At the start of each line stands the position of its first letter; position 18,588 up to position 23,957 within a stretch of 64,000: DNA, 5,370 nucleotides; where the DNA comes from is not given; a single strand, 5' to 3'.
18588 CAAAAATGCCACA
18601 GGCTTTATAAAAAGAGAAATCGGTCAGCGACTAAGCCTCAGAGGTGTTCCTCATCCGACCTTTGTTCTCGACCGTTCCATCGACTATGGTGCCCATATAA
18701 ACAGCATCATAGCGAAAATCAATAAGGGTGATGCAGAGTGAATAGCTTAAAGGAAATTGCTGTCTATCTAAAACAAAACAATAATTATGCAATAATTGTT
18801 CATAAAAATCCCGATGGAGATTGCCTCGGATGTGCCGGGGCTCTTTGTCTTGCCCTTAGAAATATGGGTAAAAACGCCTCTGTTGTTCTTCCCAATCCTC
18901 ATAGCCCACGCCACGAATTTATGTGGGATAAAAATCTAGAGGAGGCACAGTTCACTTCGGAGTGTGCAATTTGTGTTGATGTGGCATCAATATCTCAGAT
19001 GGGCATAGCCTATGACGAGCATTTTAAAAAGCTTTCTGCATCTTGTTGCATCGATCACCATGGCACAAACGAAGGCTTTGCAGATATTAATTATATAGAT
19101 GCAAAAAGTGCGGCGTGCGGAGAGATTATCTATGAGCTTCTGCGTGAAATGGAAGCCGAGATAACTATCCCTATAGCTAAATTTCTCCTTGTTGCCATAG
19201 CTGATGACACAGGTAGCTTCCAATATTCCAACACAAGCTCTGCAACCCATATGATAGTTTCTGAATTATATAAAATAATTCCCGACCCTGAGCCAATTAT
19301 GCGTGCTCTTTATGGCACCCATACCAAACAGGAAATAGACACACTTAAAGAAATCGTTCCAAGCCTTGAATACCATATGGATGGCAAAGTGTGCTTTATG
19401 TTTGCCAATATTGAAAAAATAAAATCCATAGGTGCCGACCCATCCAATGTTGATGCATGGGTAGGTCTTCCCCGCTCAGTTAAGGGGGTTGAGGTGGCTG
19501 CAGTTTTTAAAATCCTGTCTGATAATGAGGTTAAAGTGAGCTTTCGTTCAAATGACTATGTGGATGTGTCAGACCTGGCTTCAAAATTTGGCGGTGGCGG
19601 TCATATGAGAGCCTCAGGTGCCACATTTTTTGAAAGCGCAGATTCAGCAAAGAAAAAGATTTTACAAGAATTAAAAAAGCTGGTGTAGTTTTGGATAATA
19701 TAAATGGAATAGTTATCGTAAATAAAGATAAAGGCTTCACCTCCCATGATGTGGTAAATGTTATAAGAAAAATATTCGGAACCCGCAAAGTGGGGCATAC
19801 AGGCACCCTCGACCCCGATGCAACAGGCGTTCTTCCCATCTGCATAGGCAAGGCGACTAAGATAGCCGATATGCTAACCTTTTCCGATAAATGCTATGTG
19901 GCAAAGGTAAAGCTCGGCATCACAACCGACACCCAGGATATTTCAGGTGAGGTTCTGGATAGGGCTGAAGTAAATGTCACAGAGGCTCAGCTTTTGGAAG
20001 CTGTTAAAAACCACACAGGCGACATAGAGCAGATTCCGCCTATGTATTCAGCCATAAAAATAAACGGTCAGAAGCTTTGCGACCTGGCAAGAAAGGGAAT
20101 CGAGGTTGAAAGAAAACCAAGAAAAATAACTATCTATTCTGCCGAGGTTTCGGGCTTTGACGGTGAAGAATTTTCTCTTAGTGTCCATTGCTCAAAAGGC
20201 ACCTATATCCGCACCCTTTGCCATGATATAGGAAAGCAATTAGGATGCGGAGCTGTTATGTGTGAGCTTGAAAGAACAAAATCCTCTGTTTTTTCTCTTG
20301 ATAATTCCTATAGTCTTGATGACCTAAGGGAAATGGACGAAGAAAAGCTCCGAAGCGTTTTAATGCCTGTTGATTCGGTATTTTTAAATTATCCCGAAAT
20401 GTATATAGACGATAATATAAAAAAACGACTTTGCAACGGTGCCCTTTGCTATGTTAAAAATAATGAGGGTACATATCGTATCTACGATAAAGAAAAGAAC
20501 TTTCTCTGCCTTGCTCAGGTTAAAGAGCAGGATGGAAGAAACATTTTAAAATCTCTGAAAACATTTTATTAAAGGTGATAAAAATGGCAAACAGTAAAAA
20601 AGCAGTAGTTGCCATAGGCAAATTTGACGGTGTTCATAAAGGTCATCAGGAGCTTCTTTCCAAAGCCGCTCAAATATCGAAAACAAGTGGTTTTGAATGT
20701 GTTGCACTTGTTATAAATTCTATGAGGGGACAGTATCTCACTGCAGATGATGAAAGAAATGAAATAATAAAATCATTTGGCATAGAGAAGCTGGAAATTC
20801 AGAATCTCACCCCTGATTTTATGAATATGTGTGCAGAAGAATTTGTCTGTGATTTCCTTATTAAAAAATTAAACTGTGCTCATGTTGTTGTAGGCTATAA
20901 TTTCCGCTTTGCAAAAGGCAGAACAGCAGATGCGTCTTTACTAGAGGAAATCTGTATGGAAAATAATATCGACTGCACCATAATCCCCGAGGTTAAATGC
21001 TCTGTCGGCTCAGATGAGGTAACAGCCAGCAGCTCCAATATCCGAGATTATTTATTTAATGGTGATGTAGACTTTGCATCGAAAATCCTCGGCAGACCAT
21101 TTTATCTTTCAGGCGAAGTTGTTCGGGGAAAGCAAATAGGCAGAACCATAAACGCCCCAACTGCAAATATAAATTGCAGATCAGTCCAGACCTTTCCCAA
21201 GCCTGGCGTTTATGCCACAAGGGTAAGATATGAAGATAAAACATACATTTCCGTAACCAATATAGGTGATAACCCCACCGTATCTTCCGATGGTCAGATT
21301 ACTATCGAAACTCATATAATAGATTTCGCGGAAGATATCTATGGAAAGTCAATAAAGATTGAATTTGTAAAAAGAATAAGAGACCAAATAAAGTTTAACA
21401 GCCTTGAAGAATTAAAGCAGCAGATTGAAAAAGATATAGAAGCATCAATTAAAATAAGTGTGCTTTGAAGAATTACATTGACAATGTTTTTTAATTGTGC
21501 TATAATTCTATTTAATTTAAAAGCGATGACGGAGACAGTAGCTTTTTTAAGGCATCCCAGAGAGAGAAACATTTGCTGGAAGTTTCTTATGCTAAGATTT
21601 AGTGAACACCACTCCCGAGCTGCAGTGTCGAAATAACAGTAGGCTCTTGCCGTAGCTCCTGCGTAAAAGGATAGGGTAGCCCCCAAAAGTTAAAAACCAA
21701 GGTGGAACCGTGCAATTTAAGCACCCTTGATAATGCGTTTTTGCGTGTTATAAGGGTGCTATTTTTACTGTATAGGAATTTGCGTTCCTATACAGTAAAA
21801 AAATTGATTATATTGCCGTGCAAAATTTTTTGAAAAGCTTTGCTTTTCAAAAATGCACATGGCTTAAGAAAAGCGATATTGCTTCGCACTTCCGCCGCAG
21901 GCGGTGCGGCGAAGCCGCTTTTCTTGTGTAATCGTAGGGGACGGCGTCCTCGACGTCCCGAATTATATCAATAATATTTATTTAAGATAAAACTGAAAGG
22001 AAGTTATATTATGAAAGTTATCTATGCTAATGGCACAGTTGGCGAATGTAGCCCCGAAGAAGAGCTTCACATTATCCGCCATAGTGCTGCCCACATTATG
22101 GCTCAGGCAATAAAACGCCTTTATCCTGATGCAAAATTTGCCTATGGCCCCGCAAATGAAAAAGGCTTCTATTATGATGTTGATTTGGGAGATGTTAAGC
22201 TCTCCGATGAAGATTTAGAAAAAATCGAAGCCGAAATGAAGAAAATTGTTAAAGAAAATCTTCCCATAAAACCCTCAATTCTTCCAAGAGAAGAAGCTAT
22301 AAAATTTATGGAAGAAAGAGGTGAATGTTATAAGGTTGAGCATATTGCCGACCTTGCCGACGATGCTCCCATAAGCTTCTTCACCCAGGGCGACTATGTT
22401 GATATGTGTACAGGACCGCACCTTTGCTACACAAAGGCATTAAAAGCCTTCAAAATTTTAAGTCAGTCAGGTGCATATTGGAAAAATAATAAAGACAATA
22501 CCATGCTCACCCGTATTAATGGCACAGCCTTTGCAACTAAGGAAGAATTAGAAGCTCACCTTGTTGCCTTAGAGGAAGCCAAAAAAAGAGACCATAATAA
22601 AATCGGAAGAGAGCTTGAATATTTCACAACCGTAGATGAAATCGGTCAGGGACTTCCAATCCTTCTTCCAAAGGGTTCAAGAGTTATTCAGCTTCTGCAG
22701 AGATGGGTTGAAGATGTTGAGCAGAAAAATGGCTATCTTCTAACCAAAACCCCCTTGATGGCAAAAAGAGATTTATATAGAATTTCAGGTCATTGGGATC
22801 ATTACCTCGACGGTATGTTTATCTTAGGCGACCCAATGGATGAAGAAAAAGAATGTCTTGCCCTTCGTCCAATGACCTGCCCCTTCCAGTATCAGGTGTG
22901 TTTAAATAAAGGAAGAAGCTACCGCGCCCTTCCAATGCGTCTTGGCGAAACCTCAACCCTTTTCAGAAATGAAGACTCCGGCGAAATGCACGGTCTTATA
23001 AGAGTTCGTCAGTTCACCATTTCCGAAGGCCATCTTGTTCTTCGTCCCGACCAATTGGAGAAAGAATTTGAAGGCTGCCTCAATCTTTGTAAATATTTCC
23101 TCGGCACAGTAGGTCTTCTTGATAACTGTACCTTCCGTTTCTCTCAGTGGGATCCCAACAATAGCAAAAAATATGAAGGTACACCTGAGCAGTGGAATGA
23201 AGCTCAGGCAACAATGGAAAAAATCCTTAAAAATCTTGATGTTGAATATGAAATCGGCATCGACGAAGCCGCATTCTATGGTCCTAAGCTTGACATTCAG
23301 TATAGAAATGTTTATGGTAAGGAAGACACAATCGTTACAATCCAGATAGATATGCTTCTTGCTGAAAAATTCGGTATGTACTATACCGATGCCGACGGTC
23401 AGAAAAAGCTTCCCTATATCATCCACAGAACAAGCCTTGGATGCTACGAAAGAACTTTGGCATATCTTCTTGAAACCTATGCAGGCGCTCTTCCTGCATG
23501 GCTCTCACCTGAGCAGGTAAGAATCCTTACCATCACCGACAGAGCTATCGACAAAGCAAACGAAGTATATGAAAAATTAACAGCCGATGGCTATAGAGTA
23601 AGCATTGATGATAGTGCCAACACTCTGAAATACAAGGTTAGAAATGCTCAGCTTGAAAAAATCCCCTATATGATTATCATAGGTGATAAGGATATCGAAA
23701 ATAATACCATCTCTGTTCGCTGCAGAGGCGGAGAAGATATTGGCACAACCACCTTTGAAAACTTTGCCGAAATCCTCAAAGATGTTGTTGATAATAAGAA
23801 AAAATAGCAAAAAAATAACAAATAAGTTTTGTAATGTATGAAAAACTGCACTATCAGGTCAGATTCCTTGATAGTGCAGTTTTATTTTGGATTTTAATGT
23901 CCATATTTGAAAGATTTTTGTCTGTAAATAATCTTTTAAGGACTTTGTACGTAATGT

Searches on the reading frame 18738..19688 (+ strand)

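Call 6: search_protein_families(library=pfam, proteins=[window:18738-19688:+], max_evalue=0.001)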
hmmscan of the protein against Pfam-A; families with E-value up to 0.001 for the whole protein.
window:18738-19688:+ (316 aa): 2 families
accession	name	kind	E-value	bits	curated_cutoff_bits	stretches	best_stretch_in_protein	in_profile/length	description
PF01368.27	DHH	-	8.6e-17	62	28.1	1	18-154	3-125/125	DHH family, N-terminal domain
PF02272.25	DHHA1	-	1.2e-12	48.6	25.9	1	230-314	10-98/102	DHHA1 domain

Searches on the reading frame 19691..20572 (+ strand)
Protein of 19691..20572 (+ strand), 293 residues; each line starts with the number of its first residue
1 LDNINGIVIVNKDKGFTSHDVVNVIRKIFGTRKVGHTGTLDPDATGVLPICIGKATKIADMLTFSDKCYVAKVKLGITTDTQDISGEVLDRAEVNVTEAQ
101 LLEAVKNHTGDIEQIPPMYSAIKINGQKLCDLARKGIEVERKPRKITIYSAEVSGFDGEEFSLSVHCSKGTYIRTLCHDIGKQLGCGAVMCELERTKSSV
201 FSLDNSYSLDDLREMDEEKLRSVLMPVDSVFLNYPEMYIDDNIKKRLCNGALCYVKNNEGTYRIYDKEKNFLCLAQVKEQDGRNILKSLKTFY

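Call 6: search_protein_families(library=pfam, proteins=[window:19691-20572:+], max_evalue=0.001)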
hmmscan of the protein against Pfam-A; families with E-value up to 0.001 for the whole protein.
window:19691-20572:+ (293 aa): 2 families
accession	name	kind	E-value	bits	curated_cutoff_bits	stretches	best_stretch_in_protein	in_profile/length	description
PF01509.24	TruB_N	-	2.7e-58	197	27.3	1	26-173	1-149/149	TruB family pseudouridylate synthase (N terminal domain)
PF16198.10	TruB_C_2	-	8.4e-18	64.7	29.3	1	174-230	1-64/66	tRNA pseudouridylate synthase B C-terminal domain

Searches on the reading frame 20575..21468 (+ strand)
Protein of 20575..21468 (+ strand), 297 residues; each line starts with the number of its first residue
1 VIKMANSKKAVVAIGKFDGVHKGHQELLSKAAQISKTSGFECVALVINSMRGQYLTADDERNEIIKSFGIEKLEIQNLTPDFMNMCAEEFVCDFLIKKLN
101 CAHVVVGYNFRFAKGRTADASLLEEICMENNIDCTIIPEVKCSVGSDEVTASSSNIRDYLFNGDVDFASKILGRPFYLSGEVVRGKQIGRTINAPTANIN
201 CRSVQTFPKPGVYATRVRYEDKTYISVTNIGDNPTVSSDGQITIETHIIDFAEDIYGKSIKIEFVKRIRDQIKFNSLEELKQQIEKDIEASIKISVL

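Call 6: search_protein_families(library=pfam, proteins=[window:20575-21468:+], max_evalue=0.001)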
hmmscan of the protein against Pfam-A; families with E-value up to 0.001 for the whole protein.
window:20575-21468:+ (297 aa): 3 families
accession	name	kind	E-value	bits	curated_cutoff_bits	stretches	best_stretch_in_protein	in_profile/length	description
PF01687.23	Flavokinase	-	2.5e-44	150.9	19.6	1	172-292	1-121/124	Riboflavin kinase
PF06574.18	FAD_syn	-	1.6e-31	109.7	27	1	5-142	3-149/158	FAD synthetase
PF01467.32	CTP_transf_like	-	0.00013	22.6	21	1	13-157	2-131/133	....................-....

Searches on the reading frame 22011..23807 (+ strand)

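Call 6: search_protein_families(library=pfam, proteins=[window:22011-23807:+], max_evalue=0.001)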
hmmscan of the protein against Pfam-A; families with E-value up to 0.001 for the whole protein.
window:22011-23807:+ (598 aa): 3 families
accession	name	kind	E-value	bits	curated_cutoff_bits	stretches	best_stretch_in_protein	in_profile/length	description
PF00587.30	tRNA-synt_2b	-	3.1e-33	115.8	29.3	1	277-490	5-179/179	tRNA synthetase class II core domain (G, H, P, S and T)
PF03129.25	HGTP_anticodon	-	1.8e-21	76.5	21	1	502-590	1-92/94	Anticodon binding domain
PF07973.19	tRNA_SAD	-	2.9e-10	40.4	24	1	123-170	3-44/44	Threonyl and Alanyl tRNA synthetase second additional domain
